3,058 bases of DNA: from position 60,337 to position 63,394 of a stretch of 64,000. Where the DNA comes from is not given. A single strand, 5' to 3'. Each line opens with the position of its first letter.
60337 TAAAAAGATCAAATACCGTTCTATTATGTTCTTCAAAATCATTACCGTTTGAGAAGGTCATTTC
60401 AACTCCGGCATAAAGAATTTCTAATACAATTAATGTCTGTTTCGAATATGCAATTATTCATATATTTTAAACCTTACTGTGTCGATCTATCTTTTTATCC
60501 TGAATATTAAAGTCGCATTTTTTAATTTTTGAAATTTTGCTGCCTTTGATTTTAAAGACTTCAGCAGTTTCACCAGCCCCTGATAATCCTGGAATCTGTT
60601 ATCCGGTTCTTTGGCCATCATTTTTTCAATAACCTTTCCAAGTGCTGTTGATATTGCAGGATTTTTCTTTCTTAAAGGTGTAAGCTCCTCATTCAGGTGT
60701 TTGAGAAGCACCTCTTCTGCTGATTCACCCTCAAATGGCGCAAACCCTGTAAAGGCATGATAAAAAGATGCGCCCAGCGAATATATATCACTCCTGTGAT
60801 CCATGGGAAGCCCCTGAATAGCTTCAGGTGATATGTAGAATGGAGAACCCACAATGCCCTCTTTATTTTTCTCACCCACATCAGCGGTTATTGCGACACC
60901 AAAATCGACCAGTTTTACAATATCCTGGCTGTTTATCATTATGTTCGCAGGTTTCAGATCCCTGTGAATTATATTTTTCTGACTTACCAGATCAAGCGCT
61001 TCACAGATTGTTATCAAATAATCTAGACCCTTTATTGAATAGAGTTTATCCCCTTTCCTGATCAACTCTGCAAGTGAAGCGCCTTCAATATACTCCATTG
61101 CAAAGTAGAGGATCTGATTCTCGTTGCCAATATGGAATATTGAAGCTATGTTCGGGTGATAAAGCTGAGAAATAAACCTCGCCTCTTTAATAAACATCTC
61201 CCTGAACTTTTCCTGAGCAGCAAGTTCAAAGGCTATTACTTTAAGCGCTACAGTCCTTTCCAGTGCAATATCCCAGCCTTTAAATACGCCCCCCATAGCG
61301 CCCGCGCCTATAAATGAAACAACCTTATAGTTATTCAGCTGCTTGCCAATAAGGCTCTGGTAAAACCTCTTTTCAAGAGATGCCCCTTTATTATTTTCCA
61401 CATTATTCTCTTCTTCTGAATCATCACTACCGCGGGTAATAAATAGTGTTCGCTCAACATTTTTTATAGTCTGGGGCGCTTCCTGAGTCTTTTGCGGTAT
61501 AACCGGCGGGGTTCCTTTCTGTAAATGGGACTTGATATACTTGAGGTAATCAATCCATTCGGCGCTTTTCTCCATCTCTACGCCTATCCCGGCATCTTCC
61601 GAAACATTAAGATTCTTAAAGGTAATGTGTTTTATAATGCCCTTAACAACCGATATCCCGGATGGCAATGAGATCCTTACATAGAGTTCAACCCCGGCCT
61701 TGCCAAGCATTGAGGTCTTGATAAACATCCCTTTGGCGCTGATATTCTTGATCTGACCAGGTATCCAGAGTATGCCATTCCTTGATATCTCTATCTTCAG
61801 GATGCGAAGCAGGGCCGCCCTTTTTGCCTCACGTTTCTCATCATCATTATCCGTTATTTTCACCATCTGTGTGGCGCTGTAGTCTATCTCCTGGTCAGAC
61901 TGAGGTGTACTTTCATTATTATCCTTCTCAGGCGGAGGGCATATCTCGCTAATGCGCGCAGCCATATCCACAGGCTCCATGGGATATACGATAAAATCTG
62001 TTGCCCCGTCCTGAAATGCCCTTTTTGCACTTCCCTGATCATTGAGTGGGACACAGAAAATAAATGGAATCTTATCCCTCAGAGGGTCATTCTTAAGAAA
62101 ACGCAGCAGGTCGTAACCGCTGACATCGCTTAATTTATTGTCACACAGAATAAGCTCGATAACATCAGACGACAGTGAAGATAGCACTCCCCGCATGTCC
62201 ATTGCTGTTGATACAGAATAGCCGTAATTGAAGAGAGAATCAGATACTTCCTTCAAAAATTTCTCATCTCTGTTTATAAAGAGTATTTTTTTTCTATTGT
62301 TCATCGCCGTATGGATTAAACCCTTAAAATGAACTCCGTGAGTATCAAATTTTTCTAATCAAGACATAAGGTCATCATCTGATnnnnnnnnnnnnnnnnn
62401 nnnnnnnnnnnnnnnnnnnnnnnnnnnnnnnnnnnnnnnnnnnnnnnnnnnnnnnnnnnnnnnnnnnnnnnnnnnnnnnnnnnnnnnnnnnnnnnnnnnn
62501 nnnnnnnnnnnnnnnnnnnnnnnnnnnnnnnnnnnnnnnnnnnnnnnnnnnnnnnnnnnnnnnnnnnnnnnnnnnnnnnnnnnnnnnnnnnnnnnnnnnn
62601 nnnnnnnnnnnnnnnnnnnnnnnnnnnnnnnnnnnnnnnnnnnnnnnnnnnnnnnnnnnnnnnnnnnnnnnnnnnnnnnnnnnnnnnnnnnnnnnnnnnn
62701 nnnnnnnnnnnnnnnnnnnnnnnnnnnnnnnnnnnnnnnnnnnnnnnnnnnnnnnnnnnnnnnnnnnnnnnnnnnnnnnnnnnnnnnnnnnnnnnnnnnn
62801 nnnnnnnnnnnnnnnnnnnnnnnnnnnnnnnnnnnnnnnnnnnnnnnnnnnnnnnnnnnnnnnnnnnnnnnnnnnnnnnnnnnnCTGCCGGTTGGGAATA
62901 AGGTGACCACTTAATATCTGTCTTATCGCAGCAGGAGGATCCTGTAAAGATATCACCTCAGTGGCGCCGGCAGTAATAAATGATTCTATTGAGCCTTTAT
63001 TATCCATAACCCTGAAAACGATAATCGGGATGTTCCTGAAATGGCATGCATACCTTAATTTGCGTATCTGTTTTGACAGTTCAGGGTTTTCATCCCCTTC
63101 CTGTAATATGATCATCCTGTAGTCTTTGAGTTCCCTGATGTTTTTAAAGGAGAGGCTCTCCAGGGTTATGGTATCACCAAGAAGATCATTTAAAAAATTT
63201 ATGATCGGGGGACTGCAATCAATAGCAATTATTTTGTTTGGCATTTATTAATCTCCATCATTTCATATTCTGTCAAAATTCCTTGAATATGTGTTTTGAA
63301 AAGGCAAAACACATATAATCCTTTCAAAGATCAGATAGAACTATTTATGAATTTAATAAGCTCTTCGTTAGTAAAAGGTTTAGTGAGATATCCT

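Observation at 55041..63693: Seven-gene operon merging chemotaxis-type two-component parts with Hanks-type Ser/Thr phosphosignalling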

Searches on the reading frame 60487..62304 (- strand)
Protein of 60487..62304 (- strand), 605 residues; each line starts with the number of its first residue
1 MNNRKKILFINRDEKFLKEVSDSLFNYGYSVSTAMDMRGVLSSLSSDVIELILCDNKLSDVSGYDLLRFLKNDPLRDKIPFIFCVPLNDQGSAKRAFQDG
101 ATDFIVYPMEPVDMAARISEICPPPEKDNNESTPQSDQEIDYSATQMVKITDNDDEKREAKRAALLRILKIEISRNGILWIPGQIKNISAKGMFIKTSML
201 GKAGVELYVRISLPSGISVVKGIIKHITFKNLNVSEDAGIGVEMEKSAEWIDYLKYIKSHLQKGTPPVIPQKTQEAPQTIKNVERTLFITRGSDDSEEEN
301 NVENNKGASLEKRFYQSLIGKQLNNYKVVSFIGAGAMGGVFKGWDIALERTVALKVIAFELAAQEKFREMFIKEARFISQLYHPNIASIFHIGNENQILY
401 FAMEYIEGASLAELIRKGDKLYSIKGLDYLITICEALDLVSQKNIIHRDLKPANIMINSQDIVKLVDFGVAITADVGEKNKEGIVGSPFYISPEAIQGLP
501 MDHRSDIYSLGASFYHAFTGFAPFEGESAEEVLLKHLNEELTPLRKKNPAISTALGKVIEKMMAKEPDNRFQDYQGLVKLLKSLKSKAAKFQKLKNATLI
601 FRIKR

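Call 3: search_protein_families(library=pfam, proteins=[window:60487-62304:-], max_evalue=0.01)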
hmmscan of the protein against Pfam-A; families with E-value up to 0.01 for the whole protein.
window:60487-62304:- (605 aa): 6 families
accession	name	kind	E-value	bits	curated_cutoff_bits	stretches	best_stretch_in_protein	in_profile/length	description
PF00069.31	Pkinase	-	1.4e-48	166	31.7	1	326-572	1-253/263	Protein kinase domain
PF07714.23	PK_Tyr_Ser-Thr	-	9e-35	120.7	23.1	1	330-571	5-249/258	Protein tyrosine and serine/threonine kinase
PF00072.30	Response_reg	-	3.7e-12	46.8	30.2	1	8-118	2-110/111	Response regulator receiver domain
PF03109.22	ABC1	-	8.1e-05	22.3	22.9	1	362-475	115-218/244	ABC1 atypical kinase-like domain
PF17667.7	Pkinase_fungal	-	0.00048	19.4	24.1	1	438-503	301-370/387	Fungal protein kinase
PF01636.29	APH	-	0.0043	17.3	23.2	0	430-471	154-197/239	Phosphotransferase enzyme family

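Call 4: search_protein_families(library=ncbifam, proteins=[window:60487-62304:-], max_evalue=0.01)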
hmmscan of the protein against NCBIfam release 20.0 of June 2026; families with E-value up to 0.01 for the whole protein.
window:60487-62304:- (605 aa): 75 families (the best 25 are shown)
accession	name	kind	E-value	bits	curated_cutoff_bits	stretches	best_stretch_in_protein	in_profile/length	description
NF033483.0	PknB_PASTA_kin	equivalog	5.9e-83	279.8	450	1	325-588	8-272/563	Stk1 family PASTA domain-containing Ser/Thr kinase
NF052427.1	StpK7MSMEG_1200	equivalog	8.3e-50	169.9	900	1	322-579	5-263/601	serine/threonine protein kinase StpK7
NF009651.0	PRK13184.1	equivalog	3.5e-41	141.1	839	1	324-583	2-289/932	serine/threonine-protein kinase PknD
NF047741.1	antiphage_MADS6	equivalog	1.2e-37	129.8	460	2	429-589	304-465/612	methylation-associated defense system protein kinase MAD6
TIGR03903.1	TOMM_kin_cyc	equivalog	6.7e-31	107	705.75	1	350-584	4-247/1267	TOMM system kinase/cyclase fusion protein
NF038150.1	lanthi_synth_IV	equivalog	2.3e-25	89.1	650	1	325-588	190-460/851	class IV lanthionine synthetase LanL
NF053615.1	SerThrKinAfsKStmc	equivalog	1.9e-22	79.7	1300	1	323-540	12-229/809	protein serine/threonine kinase AfsK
NF033442.0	BREX_PglW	equivalog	3.7e-18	64.7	990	2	320-471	507-660/1391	BREX system serine/threonine kinase PglW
NF043056.1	T4SS_LegK1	equivalog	1.9e-14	53.2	550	1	355-511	109-277/516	Dot/Icm T4SS effector kinase LegK1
NF038151.1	lanthi_synth_III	equivalog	3.2e-12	45.7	575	1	323-527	220-432/833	class III lanthionine synthetase LanKC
NF053854.1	RespRegPhoBBctds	equivalog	5.3e-11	42.3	270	1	8-146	2-139/225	two-component system response regulator PhoB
TIGR02154.1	PhoB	equivalog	9.6e-11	41.4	296.2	1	5-141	3-140/226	phosphate regulon transcriptional regulator PhoB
NF007135.0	PRK09581.1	equivalog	1e-09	37.7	474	1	21-119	19-117/457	PleD family two-component system response regulator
TIGR03724.2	arch_bud32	equivalog_domain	3e-09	36.7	125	1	371-476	40-136/193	KEOPS complex kinase/ATPase Bud32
NF047654.1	DiguCycDgcRLepto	equivalog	3.3e-09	36.1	500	1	4-118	2-116/295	diguanylate cyclase DgcR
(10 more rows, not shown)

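Call 10: find_encoding_contigs(protein=window:60487-62304:-, flank=10000, max_places=6)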
Protein window:60487-62304:- (605 aa): 5 contigs read that carry it; 3 places shown.
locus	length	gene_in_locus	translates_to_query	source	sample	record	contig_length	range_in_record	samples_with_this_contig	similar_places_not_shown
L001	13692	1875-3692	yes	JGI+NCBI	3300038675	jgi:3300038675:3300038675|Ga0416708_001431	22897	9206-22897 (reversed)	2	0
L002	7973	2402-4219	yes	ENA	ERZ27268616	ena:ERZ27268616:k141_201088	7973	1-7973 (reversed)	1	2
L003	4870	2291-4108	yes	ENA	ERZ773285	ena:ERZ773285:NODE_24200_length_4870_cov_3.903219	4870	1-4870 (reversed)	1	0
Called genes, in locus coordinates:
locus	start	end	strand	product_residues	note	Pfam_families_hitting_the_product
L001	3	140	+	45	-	?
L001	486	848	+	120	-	PF00072:Response_reg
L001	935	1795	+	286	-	PF13690:CheX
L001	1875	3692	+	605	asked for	PF00072:Response_reg, PF00069:Pkinase, PF03109:ABC1 (faint), PF07714:PK_Tyr_Ser-Thr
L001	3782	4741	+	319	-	PF00069:Pkinase, PF03109:ABC1 (faint), PF07714:PK_Tyr_Ser-Thr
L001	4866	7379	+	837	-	PF00069:Pkinase, PF03109:ABC1 (weak), PF07714:PK_Tyr_Ser-Thr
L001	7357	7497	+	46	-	-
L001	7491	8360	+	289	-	PF00481:PP2C, PF13672:PP2C_2, PF00481:PP2C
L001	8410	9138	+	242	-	PF16697:Yop-YscD_cpl, PF00498:FHA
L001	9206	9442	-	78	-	-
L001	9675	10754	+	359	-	PF01073:3Beta_HSD, PF01370:Epimerase, PF02719:Polysacc_synt_2, PF04321:RmlD_sub_bind, PF16363:GDP_Man_Dehyd, PF07993:NAD_binding_4 (faint)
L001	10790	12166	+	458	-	PF03721:UDPG_MGDP_dh_N, PF00984:UDPG_MGDP_dh, PF03720:UDPG_MGDP_dh_C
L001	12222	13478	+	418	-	PF01409:tRNA-synt_2d (faint), PF13393:tRNA-synt_His, PF00587:tRNA-synt_2b, PF03129:HGTP_anticodon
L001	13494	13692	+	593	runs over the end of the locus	PF01336:tRNA_anti-codon, PF00152:tRNA-synt_2, PF02938:GAD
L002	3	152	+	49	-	?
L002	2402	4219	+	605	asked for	PF00072:Response_reg, PF00069:Pkinase, PF03109:ABC1 (faint), PF07714:PK_Tyr_Ser-Thr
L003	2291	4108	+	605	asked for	PF00072:Response_reg, PF00069:Pkinase, PF03109:ABC1 (faint), PF07714:PK_Tyr_Ser-Thr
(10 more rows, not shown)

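Call 52: predict_structure(alignment_id=A3)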
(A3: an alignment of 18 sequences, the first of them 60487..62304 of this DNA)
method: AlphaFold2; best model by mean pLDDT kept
length: 605 residues; sequences in the alignment: 18
mean_pLDDT: 72.6   pTM: 0.56
mean pLDDT of the five models: 72.6, 72.0, 66.9, 64.1, 61.0
residues with pLDDT >= 90: 116; 70-90: 300; 50-70: 82; < 50: 107
segments of 3 or more residues with pLDDT < 50: 127-165, 233-236, 262-308, 476-481, 598-605
pLDDT, mean of each block of 10 residues (from residue 1): 76 82 84 87 84 85 85 80 75 68 78 79 55 25 22 31 49 72 75 76 76 75 73 57 73 65 35 26 29 26 42 80 85 76 80 84 74 75 84 79 89 86 88 94 84 91 82 54 70 85 92 95 88 92 90 92 96 95 88 57 42
secondary structure, 60 per line:
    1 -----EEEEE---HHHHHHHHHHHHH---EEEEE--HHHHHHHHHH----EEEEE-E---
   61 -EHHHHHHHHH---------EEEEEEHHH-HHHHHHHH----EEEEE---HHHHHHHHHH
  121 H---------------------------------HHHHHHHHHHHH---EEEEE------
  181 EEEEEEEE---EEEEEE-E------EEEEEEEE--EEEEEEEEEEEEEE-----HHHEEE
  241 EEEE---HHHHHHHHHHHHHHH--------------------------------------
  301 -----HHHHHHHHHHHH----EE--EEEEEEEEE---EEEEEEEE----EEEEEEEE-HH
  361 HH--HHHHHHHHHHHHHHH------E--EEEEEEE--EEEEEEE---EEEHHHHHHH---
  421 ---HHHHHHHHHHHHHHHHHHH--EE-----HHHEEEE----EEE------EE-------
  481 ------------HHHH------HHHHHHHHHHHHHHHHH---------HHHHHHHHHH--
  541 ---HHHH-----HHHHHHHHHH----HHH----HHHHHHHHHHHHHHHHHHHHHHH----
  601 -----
elements in order: E6-10 H14-26 E30-34 H37-46 E51-55 H63-71 E81-86 H91-98 E103-107 H111-121 H155-166 E170-174 E181-188 E192-197 E206-213 E216-229 E238-244 H248-262 H306-317 E326-334 E338-345 E350-357 H359-362 H365-379 E389-395 E398-404 E408-410 H411-417 H424-442 E455-458 E463-465 H493-496 H503-519 H529-538 H544-547 H553-562 H574-596

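Call 53: search_protein_families(library=padloc, proteins=[window:60487-62304:-], max_evalue=0.00001)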
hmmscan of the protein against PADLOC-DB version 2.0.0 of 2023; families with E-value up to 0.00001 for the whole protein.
window:60487-62304:- (605 aa): 34 families (the best 25 are shown)
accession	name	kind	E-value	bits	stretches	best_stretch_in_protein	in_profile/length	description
PDLC04060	PD-T4-6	-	2.6e-81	272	1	319-596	2-285/486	-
PDLC04042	PD-T4-6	-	8.7e-78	259.9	1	324-592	9-280/292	-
PDLC04043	PD-T4-6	-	3.5e-72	241.9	1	323-583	14-276/452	-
PDLC04061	PD-T4-6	-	8.2e-72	241.3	1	324-584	16-283/510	-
PDLC04053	PD-T4-6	-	1.3e-71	239.6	1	320-586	5-273/311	-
PDLC04047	PD-T4-6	-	1.9e-71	238.8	1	323-589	9-278/327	-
PDLC04057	PD-T4-6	-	2.6e-67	225.8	1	319-587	2-273/443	-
PDLC04054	PD-T4-6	-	4.3e-67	225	1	323-584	9-273/347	-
PDLC04138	mad6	-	5.3e-65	218.6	1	309-590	36-319/659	mads_6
PDLC04041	PD-T4-6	-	1.7e-62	210.1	1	322-592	26-301/443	-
PDLC04039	PD-T4-6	-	5.6e-61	204.9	1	317-581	7-272/458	-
PDLC04052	PD-T4-6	-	1.9e-60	203.5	1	325-574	10-266/496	-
PDLC04048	PD-T4-6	-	4.1e-57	192.1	1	319-586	4-274/354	-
PDLC04055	PD-T4-6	-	5.2e-54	181.8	1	322-590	68-341/496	-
PDLC04040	PD-T4-6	-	1.5e-52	177.1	1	332-573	2-254/547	-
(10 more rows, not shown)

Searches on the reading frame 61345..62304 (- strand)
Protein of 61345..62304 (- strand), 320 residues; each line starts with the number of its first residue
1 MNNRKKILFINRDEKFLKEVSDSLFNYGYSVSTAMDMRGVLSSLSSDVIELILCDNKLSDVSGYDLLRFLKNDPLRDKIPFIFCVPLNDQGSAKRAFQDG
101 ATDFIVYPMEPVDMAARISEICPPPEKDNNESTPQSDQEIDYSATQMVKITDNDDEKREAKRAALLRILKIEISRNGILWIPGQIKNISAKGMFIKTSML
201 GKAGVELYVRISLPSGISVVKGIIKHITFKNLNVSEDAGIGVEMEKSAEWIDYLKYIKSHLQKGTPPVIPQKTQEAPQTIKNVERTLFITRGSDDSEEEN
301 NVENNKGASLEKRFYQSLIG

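Call 28: find_homologous_proteins(query=window:61345-62304:-, max_evalue=0.001)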
Query seq(320 aa) (320 aa): 9 proteins with E <= 0.001 among 1101 candidates.
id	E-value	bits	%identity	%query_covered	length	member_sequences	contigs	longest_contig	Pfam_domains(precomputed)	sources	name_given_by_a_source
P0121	7.7e-140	484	71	100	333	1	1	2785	PF00072.31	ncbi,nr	ncbi:MAG: response regulator, partial [Deltaproteobacteria bacterium]|nr:response regulator [Deltapr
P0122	3.9e-138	478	68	100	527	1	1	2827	PF07714.24,PF00069.32,PF03109.23,PF00072.31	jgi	jgi:DNA-binding response OmpR family regulator/predicted Ser/Thr protein kinase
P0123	2.5e-86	308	48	100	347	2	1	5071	PF00072.31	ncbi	ncbi:MAG: response regulator, partial [Desulfatiglandales bacterium]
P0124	4.2e-84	301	82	54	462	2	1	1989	PF07714.24,PF00069.32,PF03109.23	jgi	jgi:predicted Ser/Thr protein kinase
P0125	6.3e-74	267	49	82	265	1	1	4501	PF00072.31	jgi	-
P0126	1.5e-56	210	37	100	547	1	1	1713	PF07714.24,PF00069.32,PF03109.23,PF00072.31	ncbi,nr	ncbi:MAG: protein kinase, partial [Desulfobacterota bacterium]|nr:protein kinase [Thermodesulfobacte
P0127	1.6e-42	164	61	42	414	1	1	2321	PF07714.24,PF00069.32,PF03109.23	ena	-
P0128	8.9e-5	40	26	47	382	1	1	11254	PF00990.27,PF00072.31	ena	-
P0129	3.5e-4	38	28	35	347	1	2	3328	PF13545.13,PF00027.36,PF00072.31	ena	-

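Call 38: search_protein_representatives(protein=window:61345-62304:-)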
Query: 320 residues. Proteins with E-value up to 0.001 (for the whole library): 25622; up to 1e-10: 597; up to 1e-30: 12. The best 150 are listed.
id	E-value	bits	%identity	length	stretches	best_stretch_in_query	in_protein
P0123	7.8e-87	307.8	49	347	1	2-320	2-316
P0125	2.0e-74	267.1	51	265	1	1-263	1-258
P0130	1.1e-66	241.6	43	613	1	3-320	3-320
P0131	7.3e-61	222.6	49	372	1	1-245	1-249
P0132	7.4e-59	216.0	34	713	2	2-270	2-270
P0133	4.8e-44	167.3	39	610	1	1-320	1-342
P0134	3.2e-39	151.5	53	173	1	1-139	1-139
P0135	1.7e-38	149.1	39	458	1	1-263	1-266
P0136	5.8e-37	144.1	30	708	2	2-280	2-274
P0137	3.5e-36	141.5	32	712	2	7-257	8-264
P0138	7.3e-32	127.3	31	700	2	35-280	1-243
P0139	7.7e-31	124.0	33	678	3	5-133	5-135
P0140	1.3e-30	123.2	73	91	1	1-83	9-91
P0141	1.2e-28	116.8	33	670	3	1-119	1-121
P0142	2.3e-28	115.9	44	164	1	3-137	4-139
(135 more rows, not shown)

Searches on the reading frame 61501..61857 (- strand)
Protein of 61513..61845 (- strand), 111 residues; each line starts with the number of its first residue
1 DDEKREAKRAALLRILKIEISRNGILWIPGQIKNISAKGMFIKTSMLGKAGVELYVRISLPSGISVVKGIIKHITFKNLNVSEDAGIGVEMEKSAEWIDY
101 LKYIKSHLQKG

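Call 9: search_protein_families(library=pfam, proteins=[window:61513-61845:-], max_evalue=10)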
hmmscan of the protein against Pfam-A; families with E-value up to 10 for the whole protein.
seq(111 aa): 1 family
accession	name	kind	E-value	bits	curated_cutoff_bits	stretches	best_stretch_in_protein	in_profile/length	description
PF07238.19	PilZ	-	0.00049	20.8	22.5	1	3-79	1-77/102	PilZ domain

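Call 37: search_solved_structures(query=A2, max_evalue=10, show_alignments=2)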
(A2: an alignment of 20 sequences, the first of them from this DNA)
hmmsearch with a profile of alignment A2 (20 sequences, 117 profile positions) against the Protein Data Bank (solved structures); distinct sequences matched with E-value up to 10: 3.
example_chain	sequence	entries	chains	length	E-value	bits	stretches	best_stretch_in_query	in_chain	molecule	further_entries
6jow_A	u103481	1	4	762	0.16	15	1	19-79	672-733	Beta-galactosidase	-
9rt4_C1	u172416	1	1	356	0.42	13.6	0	39-74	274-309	Anthrax toxin receptor 2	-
9rt2_C1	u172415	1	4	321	0.49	13.4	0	39-74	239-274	Anthrax toxin receptor 2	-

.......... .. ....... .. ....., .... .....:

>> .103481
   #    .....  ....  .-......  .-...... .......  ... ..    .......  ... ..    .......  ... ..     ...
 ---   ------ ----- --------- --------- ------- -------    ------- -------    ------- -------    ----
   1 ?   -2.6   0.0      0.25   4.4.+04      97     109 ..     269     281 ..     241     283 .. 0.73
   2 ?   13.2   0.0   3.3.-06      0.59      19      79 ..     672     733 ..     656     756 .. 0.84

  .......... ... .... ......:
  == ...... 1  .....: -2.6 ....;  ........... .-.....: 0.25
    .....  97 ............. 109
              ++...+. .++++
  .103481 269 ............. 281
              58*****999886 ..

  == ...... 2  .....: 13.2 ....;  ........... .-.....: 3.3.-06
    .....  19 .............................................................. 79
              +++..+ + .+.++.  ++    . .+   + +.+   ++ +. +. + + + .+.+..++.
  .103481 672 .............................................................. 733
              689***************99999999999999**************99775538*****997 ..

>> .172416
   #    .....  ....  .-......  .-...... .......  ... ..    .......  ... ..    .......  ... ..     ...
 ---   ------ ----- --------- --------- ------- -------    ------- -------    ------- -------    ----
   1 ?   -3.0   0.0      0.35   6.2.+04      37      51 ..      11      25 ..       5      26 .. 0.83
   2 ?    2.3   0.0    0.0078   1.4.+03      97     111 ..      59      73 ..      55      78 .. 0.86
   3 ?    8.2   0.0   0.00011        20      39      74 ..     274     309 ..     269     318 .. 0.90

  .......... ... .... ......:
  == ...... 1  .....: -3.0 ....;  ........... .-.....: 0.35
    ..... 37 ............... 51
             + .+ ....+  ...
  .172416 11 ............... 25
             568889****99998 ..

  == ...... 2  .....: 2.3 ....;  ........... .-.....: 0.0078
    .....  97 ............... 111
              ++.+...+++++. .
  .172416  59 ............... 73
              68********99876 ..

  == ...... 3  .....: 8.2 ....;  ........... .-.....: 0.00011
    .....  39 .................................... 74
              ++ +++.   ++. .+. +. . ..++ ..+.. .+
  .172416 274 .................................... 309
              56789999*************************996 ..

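Call 81: search_protein_families(library=pfam, alignment_id=A2, max_evalue=0.01)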
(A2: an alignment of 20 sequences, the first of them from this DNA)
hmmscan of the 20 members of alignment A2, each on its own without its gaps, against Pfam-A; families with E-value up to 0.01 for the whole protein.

A. member 1, seq(119 aa): 1 family
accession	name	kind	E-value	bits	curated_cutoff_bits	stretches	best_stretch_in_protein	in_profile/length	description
PF07238.19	PilZ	-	0.0006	20.5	22.5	1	7-82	1-76/102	PilZ domain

B. families by the number of members that match (of 20 scanned): 1 family
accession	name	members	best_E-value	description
PF07238.19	PilZ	11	2e-06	PilZ domain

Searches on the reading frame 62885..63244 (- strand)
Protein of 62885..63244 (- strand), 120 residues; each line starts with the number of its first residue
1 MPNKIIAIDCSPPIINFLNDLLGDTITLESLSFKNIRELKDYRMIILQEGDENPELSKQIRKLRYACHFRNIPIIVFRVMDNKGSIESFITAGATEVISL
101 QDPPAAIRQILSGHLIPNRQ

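Call 9: search_protein_families(library=pfam, proteins=[window:62885-63244:-], max_evalue=10)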
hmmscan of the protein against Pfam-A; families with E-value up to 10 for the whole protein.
seq(120 aa): 0 families
